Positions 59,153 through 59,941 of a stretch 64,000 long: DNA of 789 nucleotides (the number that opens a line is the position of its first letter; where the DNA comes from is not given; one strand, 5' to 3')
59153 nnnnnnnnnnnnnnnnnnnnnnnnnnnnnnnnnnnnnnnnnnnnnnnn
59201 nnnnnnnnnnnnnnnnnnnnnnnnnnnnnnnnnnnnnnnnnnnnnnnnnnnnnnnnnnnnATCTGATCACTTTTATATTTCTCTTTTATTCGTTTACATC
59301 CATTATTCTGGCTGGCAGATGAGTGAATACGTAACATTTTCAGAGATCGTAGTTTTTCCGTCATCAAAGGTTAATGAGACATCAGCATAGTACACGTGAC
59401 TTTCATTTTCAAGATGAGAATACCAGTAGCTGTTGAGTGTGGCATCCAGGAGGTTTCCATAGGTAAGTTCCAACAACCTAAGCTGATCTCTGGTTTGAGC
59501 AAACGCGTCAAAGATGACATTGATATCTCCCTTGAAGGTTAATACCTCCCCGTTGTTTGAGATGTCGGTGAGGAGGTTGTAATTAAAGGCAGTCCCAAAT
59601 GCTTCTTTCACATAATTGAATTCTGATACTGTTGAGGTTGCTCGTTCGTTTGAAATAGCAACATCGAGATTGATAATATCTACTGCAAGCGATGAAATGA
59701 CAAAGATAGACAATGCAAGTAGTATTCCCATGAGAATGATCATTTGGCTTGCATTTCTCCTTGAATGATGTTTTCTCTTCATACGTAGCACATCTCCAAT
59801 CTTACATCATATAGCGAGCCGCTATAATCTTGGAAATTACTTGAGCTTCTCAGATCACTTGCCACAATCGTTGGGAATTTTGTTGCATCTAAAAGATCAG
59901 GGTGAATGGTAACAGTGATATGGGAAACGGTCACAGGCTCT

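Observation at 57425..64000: Four-gene surface operon: giant beta-helix protein, two mini pilin-like proteins and the Hint/PKD protein, with a shared Q...VLES N-terminal motif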

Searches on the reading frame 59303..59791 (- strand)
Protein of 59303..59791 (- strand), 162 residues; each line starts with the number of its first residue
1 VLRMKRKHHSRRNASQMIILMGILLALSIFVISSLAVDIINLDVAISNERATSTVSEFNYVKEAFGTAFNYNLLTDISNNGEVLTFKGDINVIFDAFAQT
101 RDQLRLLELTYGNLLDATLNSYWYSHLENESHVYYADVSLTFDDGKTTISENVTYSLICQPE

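Call 5: search_protein_families(library=pfam, proteins=[window:59303-59791:-], max_evalue=1)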
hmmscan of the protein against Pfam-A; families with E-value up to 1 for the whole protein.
window:59303-59791:- (162 aa): 1 family
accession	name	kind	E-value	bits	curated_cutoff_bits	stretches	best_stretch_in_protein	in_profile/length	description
PF19652.4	DUF6155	-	0.12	12.7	27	1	6-80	65-139/170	Family of unknown function (DUF6155)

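Call 6: search_protein_families(library=ncbifam, proteins=[window:59303-59791:-], max_evalue=1)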
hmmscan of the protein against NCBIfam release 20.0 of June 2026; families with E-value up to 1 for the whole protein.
window:59303-59791:- (162 aa): 2 families
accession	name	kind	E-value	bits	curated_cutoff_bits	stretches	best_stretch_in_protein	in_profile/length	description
NF011442.0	PRK14869.1-4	equivalog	0.041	12.3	400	1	38-107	454-521/543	putative manganese-dependent inorganic diphosphatase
NF045809.1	seleno_TsoX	equivalog_domain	0.11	12.8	52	1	60-95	25-60/82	HSGNPxU motif (seleno)protein TsoX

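Call 57: find_homologous_proteins(query=window:59303-59782:-, max_evalue=0.001)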
Query window:59303-59782:- (159 aa): 15 proteins with E <= 0.001 among 71 candidates.
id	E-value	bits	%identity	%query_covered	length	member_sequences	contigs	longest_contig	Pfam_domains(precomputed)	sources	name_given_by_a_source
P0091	6.2e-97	339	100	100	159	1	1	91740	-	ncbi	-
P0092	1.0e-86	306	100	92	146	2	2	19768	-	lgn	-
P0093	6.7e-82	290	86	99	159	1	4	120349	-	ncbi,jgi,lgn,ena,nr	ncbi:MAG: hypothetical protein JW771_05655 [Candidatus Thermoplasmatota archaeon]|nr:hypothetical pr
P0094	3.2e-63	230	67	100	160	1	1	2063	-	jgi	-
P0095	2.1e-62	227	66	99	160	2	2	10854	-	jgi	-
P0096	7.1e-61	222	67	100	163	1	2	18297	-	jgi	-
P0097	6.1e-59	216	70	91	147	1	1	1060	-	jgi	-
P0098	5.8e-52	193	59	99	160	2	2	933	-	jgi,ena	-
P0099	1.5e-51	192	60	99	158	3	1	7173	-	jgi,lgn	jgi:hypothetical protein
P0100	1.3e-49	186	63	91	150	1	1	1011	-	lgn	-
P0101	1.0e-47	180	56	99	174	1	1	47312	-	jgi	jgi:hypothetical protein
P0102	2.6e-46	175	53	99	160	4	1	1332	-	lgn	-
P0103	1.5e-43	166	56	92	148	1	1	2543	-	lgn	-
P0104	1.0e-42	163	56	91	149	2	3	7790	-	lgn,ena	-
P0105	1.3e-42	163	56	92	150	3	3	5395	-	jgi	-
